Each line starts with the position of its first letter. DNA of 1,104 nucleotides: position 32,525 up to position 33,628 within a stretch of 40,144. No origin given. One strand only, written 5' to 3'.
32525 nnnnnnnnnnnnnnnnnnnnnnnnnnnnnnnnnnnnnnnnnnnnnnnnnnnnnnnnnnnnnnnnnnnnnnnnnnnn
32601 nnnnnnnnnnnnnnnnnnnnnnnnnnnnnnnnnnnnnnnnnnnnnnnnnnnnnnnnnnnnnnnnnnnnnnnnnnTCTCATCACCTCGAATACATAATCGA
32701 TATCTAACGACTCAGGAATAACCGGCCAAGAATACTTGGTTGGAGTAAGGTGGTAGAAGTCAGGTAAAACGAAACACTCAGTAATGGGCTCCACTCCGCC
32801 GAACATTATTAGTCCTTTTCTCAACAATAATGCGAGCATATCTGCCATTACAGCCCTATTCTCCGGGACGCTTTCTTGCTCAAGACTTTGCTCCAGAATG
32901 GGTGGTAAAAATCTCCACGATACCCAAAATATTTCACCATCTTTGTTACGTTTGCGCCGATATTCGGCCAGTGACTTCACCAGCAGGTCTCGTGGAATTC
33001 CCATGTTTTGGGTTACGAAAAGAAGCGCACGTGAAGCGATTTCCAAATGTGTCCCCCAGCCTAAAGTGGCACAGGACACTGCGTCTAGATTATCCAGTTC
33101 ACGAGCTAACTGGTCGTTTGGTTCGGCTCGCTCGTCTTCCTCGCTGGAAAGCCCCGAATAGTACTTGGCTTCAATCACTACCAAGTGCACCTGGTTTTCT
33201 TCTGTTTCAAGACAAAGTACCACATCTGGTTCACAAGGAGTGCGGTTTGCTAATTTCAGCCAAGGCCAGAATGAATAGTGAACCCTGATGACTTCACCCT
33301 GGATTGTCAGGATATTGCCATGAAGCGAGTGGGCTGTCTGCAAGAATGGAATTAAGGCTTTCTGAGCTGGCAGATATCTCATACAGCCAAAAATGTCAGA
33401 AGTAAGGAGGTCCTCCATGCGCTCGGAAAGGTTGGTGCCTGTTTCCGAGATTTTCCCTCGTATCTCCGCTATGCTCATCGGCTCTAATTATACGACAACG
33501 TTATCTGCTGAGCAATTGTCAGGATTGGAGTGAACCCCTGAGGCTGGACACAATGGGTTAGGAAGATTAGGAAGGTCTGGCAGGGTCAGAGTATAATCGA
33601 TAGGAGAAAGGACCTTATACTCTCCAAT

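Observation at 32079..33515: Translationally coupled two-gene module: predicted PD-(D/E)xK nuclease plus a 198-aa partner with no recognisable family (candidate undescribed defence or toxin-immunity system)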

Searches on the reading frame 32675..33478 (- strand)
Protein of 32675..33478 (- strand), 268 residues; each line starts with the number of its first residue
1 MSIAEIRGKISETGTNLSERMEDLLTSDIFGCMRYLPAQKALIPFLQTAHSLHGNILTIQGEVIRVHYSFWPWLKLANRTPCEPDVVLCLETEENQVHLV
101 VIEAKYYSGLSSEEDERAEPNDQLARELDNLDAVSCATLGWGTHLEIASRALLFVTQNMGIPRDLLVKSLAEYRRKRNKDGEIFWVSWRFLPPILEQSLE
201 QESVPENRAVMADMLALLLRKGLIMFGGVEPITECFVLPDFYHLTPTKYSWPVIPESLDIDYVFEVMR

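Call 4: search_protein_families(library=pfam, proteins=[window:32675-33478:-], max_evalue=1)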
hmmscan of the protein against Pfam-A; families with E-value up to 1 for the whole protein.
window:32675-33478:- (268 aa): 2 families
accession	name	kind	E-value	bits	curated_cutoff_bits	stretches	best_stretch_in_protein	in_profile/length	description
PF04411.18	PDDEXK_7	-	0.004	17.7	22.1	1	79-125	77-124/164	PD-(D/E)XK nuclease superfamily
PF20796.3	PDDEXK_13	-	0.043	13.6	27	1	85-129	147-191/290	PD-(D/E)XK nuclease superfamily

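Call 5: search_protein_families(library=padloc, proteins=[window:32675-33478:-], max_evalue=1)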
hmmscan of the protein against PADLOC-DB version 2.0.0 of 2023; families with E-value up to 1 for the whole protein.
window:32675-33478:- (268 aa): 4 families
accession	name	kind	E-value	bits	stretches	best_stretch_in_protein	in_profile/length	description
PDLC04455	PDC-M15A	-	4.7e-10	37.4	1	12-108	12-99/226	-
PDLC04456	PDC-M15A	-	3.7e-09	34.7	1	19-106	27-104/260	-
PDLC04459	PDC-M15A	-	4.3e-08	31.2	1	7-218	16-198/231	-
PDLC04458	PDC-M15A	-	6.4e-06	24.1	1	19-113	28-121/243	-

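Call 6: search_protein_families(library=ncbifam, proteins=[window:32675-33478:-], max_evalue=1)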
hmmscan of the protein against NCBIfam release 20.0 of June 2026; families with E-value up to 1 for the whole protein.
window:32675-33478:- (268 aa): 0 families

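Call 8: find_homologous_proteins(query=window:32675-33478:-)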
Query window:32675-33478:- (268 aa): 274 proteins with E <= 0.001 among 838 candidates; the best 120 are listed.
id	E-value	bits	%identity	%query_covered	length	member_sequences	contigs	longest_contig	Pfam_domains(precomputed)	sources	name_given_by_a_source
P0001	1.4e-177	606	100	100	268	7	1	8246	-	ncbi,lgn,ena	-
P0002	3.4e-157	540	88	100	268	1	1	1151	-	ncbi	-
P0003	5.9e-157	539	89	99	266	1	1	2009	-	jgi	-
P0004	2.1e-155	534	88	99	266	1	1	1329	-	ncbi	-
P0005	4.5e-154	529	87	100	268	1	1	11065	-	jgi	-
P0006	1.4e-153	528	88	100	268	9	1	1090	-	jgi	-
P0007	6.1e-153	526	86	100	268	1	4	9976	-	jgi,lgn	-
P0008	1.0e-152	525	87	100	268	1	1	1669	-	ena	-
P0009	1.6e-152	524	86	100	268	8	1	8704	-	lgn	-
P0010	9.4e-152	522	87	100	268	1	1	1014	-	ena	-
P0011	1.5e-151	521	85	99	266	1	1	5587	-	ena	-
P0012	2.0e-151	521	87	100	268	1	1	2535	-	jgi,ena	-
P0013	5.7e-151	519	84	100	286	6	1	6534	-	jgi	-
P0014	8.8e-151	518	84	100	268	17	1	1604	-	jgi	-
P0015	1.3e-150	518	87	100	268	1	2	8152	-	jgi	-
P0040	6.8e-139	480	80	99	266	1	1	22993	-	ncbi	-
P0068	4.6e-128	444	73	100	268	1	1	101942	-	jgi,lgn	jgi:hypothetical protein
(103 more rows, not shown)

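Call 10: find_encoding_contigs(protein=P0068, flank=8000, max_places=3)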
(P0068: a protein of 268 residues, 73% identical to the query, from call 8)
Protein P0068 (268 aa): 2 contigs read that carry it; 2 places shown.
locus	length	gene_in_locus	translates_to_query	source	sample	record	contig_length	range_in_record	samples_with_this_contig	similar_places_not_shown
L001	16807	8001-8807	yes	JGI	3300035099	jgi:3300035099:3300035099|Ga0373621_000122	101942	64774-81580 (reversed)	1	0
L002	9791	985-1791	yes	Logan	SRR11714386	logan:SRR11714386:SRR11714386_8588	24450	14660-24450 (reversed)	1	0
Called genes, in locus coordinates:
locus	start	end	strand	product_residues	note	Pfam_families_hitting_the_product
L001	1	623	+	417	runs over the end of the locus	PF05221:AdoHcyase, PF07991:KARI_N (faint), PF05221:AdoHcyase, PF02826:2-Hacid_dh_C, PF00670:AdoHcyase_NAD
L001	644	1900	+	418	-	PF00202:Aminotran_3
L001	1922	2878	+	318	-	PF19709:DUF6206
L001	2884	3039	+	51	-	-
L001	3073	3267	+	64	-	-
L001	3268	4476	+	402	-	PF00438:S-AdoMet_synt_N, PF02772:S-AdoMet_synt_M, PF02773:S-AdoMet_synt_C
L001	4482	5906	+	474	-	PF02878:PGM_PMM_I, PF02879:PGM_PMM_II, PF02880:PGM_PMM_III, PF00408:PGM_PMM_IV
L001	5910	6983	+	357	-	PF01380:SIS (faint), PF10432:bact-PGI_C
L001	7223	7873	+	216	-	PF00303:Thymidylat_synt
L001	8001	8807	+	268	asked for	-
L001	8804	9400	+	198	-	-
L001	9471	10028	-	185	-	-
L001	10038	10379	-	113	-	PF00380:Ribosomal_S9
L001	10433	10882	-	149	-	PF00572:Ribosomal_L13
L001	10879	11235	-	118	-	PF01416:PseudoU_synth_1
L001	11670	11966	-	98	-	PF01196:Ribosomal_L17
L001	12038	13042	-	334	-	PF01193:RNA_pol_L, PF01000:RNA_pol_A_bac, PF03118:RNA_pol_A_CTD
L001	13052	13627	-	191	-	PF00163:Ribosomal_S4, PF01479:S4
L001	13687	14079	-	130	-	PF00411:Ribosomal_S11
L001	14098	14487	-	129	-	PF00416:Ribosomal_S13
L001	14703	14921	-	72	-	PF01176:eIF-1a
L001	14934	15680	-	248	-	PF00557:Peptidase_M24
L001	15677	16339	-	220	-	PF00406:ADK, PF13207:AAA_17, PF13238:AAA_18 (weak), PF13671:AAA_33 (weak), PF17213:Hydin_ADK (faint), PF05191:ADK_lid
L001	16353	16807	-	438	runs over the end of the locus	PF00344:SecY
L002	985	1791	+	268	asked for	-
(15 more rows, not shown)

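Call 19: search_solved_structures(query=A1, max_evalue=10, show_alignments=2)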
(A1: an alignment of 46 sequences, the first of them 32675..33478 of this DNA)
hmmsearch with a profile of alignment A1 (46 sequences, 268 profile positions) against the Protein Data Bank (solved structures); distinct sequences matched with E-value up to 10: 1.
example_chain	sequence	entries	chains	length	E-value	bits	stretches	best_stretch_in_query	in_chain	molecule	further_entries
5cwd_A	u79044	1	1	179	0.34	13.6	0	142-181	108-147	Designed helical repeat protein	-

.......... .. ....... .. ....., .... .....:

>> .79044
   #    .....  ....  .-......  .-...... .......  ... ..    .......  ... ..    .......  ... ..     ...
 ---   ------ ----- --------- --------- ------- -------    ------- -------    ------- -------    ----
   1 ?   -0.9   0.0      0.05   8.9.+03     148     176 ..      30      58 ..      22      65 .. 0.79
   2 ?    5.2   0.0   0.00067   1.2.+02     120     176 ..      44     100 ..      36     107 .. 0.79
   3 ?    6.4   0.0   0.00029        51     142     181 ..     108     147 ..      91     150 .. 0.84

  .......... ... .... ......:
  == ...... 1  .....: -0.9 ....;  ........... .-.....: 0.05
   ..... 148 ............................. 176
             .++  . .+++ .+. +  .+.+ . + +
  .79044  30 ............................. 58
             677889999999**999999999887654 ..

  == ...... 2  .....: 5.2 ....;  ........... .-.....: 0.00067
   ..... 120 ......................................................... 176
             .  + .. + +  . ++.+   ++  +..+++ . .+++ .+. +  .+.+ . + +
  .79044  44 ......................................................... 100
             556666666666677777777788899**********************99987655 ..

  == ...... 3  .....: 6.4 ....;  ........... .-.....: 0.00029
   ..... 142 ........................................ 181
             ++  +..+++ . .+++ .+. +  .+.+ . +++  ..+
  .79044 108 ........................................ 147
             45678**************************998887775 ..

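Call 27: search_protein_families(library=phrogs, proteins=[window:32675-33478:-], max_evalue=1)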
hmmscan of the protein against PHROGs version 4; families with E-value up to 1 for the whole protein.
window:32675-33478:- (268 aa): 0 families

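Call 29: predict_structure(alignment_id=A1)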
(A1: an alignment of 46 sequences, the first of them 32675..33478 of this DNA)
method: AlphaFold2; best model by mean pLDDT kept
length: 268 residues; sequences in the alignment: 46
mean_pLDDT: 74.2   pTM: 0.73
mean pLDDT of the five models: 74.2, 74.1, 72.9, 44.3, 40.0
residues with pLDDT >= 90: 86; 70-90: 92; 50-70: 21; < 50: 69
segments of 3 or more residues with pLDDT < 50: 1-22, 106-120, 227-246, 258-268
pLDDT, mean of each block of 10 residues (from residue 1): 37 43 70 91 94 89 91 87 90 92 61 42 82 82 81 84 79 88 90 92 94 88 64 44 48 53 41
secondary structure, 60 per line:
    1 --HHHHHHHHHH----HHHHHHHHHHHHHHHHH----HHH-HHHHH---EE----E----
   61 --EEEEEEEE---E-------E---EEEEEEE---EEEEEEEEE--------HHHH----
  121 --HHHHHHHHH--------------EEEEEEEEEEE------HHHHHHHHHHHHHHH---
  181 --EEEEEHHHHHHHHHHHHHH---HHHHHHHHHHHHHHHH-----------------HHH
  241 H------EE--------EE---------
elements in order: H3-12 H17-33 H42-46 E63-70 E86-92 E96-104 H113-116 H123-131 E146-156 H163-177 E183-187 H188-201 H205-220 H238-241

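Call 33: fold_search(model_id=the predicted structure, library=pdb)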
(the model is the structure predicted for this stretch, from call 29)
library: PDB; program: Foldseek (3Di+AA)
matches with E <= 10: 601; with E <= 0.001: 0
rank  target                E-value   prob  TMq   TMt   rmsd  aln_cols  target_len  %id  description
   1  7vsr_M                8.7e-03  0.57  0.20  0.18  10.2       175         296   12  Structure of McrBC (stalkless mutant) (released 2023-02-15)
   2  9dou_A                1.2e-02  0.54  0.20  0.07  12.6       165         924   14  Taeniopygia guttata R2 retrotransposon (R2Tg) initiating target-primed reverse transcription (released 2025-05-21)
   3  9nl3_A                1.6e-02  0.66  0.22  0.07  12.8       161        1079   16  Structure of R2 retrotransposon protein from Taeniopygia guttata initiating target-primed reverse transcription (released 2025-06-18)
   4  9nl2_A                1.7e-02  0.66  0.22  0.07  10.3       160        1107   12  Structure of R2 retrotransposon protein from Platysternon megacephalum initiating target-primed reverse transcription (released 2025-06-18)
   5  6hz4_M                2.8e-02  0.30  0.20  0.16  10.0       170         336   13  Structure of McrBC without DNA binding domains (one half of the full complex) (released 2019-07-24)
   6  8ti9_C                4.1e-02  0.30  0.24  0.32  11.5       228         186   11  CryoEM structure of octamer assembly of Shedu nuclease domain from Bacillus cereus (released 2024-07-31)
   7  6xl1_A                4.3e-02  0.60  0.20  0.15   6.3       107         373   13  crystal structure of cA4-activated Card1(D294N) (released 2020-12-30)
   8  9iac_B                4.3e-02  0.18  0.18  0.18  20.7       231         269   10  Structure of the Argonaute-associated Cas4 family protein 1 (ACE1) from Microcystis aeruginosa (MaACE1) (released 2025-04-23)
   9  6wan_F                5.2e-02  0.51  0.26  0.18   8.9       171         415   10  Structure of Acinetobacter baumannii Cap4 SAVED/CARF-domain containing receptor with the cyclic trinucleotide 3'3'3'-c (released 2020-06-17)
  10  8zue_A                6.3e-02  0.20  0.21  0.13  13.1       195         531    8  cryo-electron microscopy (cryo-EM) structure of the Hachiman defense system from Escherichia coli (released 2025-03-26)
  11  3bm3_B                6.7e-02  0.35  0.23  0.23  12.6       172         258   10  Restriction endonuclease PspGI-substrate DNA complex (released 2008-09-16)
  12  9iab_B                7.5e-02  0.12  0.17  0.17  21.1       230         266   11  Structure of the Argonaute-associated Cas4 family protein 1 (ACE1) from Chroococcidiopsis thermalis (CtACE1) (released 2025-04-23)
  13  8ps5_A                8.0e-02  0.33  0.28  0.20  12.9       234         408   13  Escherichia coli SduA complex bound to DNA (released 2025-01-22)
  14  8q3b_E                8.0e-02  0.23  0.20  0.24  10.1       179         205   11  The closed state of the ASFV apo-RNA polymerase (released 2024-02-14)
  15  9iac_A                1.0e-01  0.14  0.18  0.18  19.8       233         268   10  Structure of the Argonaute-associated Cas4 family protein 1 (ACE1) from Microcystis aeruginosa (MaACE1) (released 2025-04-23)
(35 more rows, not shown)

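Call 35: search_protein_representatives(alignment_id=A1)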
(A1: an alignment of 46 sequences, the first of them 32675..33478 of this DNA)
Query: 46 sequences, 268 profile positions. Proteins with E-value up to 0.001 (for the whole library): 1535; up to 1e-10: 839; up to 1e-30: 138. The best 150 are listed.
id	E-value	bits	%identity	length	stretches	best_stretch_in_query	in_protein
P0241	1.3e-113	395.4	-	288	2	1-265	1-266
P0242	1.4e-94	333.0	-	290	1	2-265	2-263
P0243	2.8e-91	322.1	-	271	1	1-255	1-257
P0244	1.5e-89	316.5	-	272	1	1-253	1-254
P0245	3.0e-84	299.1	-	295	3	21-253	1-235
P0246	5.6e-80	285.1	-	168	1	101-268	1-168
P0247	7.4e-80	284.7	-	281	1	1-255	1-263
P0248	3.7e-68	246.3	-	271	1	1-265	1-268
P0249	2.0e-65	237.3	-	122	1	1-122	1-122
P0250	1.8e-64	234.2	-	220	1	1-199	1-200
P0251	3.2e-54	200.6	-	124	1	145-268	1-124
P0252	1.1e-53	198.9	-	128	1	1-103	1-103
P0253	2.6e-49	184.5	-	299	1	1-243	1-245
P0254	4.7e-49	183.7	-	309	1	1-266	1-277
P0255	2.0e-48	181.6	-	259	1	4-252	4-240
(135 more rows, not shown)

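Call 37: search_protein_families(library=padloc, alignment_id=A3, max_evalue=0.001)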
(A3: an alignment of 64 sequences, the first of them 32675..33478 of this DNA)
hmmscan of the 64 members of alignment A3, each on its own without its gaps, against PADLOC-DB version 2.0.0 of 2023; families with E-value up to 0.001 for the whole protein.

A. member 1, window:32675-33478:- (268 aa): 4 families
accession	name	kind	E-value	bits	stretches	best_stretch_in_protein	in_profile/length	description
PDLC04455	PDC-M15A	-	4.7e-10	37.4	1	12-108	12-99/226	-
PDLC04456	PDC-M15A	-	3.7e-09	34.7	1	19-106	27-104/260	-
PDLC04459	PDC-M15A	-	4.3e-08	31.2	1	7-218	16-198/231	-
PDLC04458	PDC-M15A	-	6.4e-06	24.1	1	19-113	28-121/243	-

B. families by the number of members that match (of 64 scanned): 5 families
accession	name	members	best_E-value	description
PDLC04458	PDC-M15A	62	1.8e-13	-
PDLC04455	PDC-M15A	60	1.4e-16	-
PDLC04456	PDC-M15A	58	1.2e-15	-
PDLC04459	PDC-M15A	56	2.6e-14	-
PDLC04457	PDC-M15A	6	5.1e-07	-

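Call 38: search_protein_families(library=pfam, alignment_id=A3, max_evalue=0.01)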
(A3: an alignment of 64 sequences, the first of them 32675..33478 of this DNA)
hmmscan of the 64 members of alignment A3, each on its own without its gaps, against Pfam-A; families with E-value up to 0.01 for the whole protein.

A. member 1, window:32675-33478:- (268 aa): 1 family
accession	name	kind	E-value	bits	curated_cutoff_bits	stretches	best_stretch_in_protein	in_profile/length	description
PF04411.18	PDDEXK_7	-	0.004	17.7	22.1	1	79-125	77-124/164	PD-(D/E)XK nuclease superfamily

B. families by the number of members that match (of 64 scanned): 6 families
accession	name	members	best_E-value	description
PF04411.18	PDDEXK_7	7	0.00027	PD-(D/E)XK nuclease superfamily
PF20796.3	PDDEXK_13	6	0.0008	PD-(D/E)XK nuclease superfamily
PF06011.17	TRP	1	0.0012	Transient receptor potential (TRP) ion channel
PF00735.24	Septin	1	0.0044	Septin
PF08378.17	NERD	1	0.0077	Nuclease-related domain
PF22558.3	REase-ARP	1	0.01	Restriction Endonuclease associating with ARP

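Call 41: find_related_loci(query=A4, collection=genome_contigs, flank=6000)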
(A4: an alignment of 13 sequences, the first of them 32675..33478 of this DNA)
Query A4 (268 aa) in genome_contigs; peptide patterns used: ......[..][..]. (x = any residue, [..] = any of these).
79 stretches matched a pattern; 63 encode a relative of the query (tblastn E <= 1e-3); 63 distinct loci.
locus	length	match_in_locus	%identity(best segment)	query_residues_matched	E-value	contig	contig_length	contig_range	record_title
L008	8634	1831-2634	87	1-268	5e-158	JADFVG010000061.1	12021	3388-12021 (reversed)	MAG: Chloroflexota bacterium isolate C2.bin.45 k83_716556, whole genome shotgun sequence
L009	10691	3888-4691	72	1-268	3e-132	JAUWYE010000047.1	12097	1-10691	MAG: Dehalococcoidia bacterium isolate CSMAG_2702 CSMAG_2702_k141_924691_length_12097_cov_30.0793, whole genome shotgun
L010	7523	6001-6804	72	1-268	4e-132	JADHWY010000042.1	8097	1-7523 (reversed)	MAG: Dehalococcoidales bacterium isolate BS750m-G39 BS-750m-C17744, whole genome shotgun sequence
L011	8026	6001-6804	70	1-268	1e-126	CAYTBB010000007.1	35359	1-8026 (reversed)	MAG TPA_asm: uncultured Dehalococcoidales bacterium isolate SRP068000_co3_435 genome assembly, contig: NODE_653_length_3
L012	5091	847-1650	52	1-266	5e-85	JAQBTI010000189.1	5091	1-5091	MAG: Chloroflexota bacterium isolate casp150-mb.113 NODE_39280_length_5091_cov_0.066707, whole genome shotgun sequence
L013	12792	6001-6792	39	1-258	3e-40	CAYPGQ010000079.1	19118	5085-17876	MAG TPA_asm: uncultured Eubacteriales bacterium isolate SRP068000_co1_174 genome assembly, contig: NODE_4059_length_1911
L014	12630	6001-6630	37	1-229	6e-42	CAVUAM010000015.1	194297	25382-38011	MAG: Candidatus Bathyarchaeota archaeon isolate MFD01872.bin.1.205 genome assembly, contig: contig_168245, whole genome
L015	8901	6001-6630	36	1-229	1e-38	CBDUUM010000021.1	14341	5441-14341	MAG TPA_asm: uncultured Methanosarcinales archaeon isolate SRR21487742_binner12_Refined_145 genome assembly, contig: ERZ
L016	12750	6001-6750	35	1-251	7e-38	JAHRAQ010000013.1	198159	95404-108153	MAG: Nitrospirales bacterium isolate MEX2-MAG7 k127_477586_5712, whole genome shotgun sequence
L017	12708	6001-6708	37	1-233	1e-37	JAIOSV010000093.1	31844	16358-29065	MAG: Candidatus Sabulitectum sp. isolate SMBSF53 bin_42_k127_15342, whole genome shotgun sequence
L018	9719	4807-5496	33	1-251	5e-37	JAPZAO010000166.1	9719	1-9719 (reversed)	MAG: Candidatus Methanoperedens sp. isolate SR-VP_26_10_2019_2_100cm_44_46 SR-VP_26_10_2019_2_100cm_scaffold_6587, whole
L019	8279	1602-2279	36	1-232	1e-36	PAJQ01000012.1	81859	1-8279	MAG: Chloroflexota bacterium isolate SAT91 144888, whole genome shotgun sequence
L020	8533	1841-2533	35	1-229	1e-35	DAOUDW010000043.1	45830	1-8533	MAG TPA_asm: Anaerolineales bacterium isolate N14_70 329912, whole genome shotgun sequence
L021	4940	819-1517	33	1-256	4e-34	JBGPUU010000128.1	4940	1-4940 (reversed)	MAG: Candidatus Methanoperedens sp. isolate OBJ1_062018_110_35 k141_1840348_length_4940_cov_16.1448, whole genome shotgu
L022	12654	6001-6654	35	1-228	9e-33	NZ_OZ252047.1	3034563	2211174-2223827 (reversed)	MAG: Candidatus Spongiihabitans sp. isolate 0f302991-e8ce-4c27-b8b3-1c27fcb5bdee chromosome 1, complete sequence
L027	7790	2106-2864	33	1-242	2e-29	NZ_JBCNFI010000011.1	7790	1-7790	Anoxybacillus kestanbolensis strain NRS-1433 NRS_1433_contig_0000011, whole genome shotgun sequence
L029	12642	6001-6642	34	1-230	5e-29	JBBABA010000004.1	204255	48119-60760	MAG: Thermoplasmata archaeon isolate SO_2017_GW3_8 scaffold_67_c2_OW296A_2017, whole genome shotgun sequence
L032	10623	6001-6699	32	1-253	5e-27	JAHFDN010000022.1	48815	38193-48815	MAG: Candidatus Rokuibacteriota bacterium isolate nzgw246 NODE_99_length_48816_cov_5.788356, whole genome shotgun sequen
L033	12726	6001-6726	34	1-228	4e-27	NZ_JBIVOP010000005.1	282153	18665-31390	Neobacillus sp. NPDC093127 NPDC093127_178_F8.ctg-0005, whole genome shotgun sequence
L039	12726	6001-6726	32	1-228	6e-24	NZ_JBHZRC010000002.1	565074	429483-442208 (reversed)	Niallia oryzisoli strain HQB-484 NODE_2_length_565074_cov_100.475118, whole genome shotgun sequence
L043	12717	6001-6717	32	1-232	7e-21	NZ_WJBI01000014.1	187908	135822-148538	Methanosarcina sp. DH2 Contig_27, whole genome shotgun sequence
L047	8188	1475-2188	31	1-228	1e-19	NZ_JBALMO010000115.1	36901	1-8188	Bacillus sp. JJ722 JJ-722_contig_119, whole genome shotgun sequence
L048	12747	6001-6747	31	1-242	4e-19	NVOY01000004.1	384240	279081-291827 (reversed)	Bacillus pseudomycoides strain AFS090198 AFS090198_96_H1_Contig4_140514, whole genome shotgun sequence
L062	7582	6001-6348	30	4-117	4e-7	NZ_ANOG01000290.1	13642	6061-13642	Rhodopirellula maiorica SM1 cSM10293, whole genome shotgun sequence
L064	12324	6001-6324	29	1-129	1e-6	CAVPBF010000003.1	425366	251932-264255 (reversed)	MAG: uncultured delta proteobacterium isolate MFD00008.bin.2.116 genome assembly, contig: contig_47191, whole genome sho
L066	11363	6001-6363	33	4-127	1e-8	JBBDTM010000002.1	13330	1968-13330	MAG: Alkalispirochaeta sp. isolate LejiaC_59_14 Lejia_C_10753_length_13330_cov_6, whole genome shotgun sequence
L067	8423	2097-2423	30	17-129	1e-5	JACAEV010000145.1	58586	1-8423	MAG: Syntrophaceae bacterium isolate L.E.D.11_1 k119_310175, whole genome shotgun sequence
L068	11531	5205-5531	30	17-129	1e-4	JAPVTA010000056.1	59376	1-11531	MAG: Thermodesulfobacteriota bacterium isolate MW3_metabat.11 k97_118225, whole genome shotgun sequence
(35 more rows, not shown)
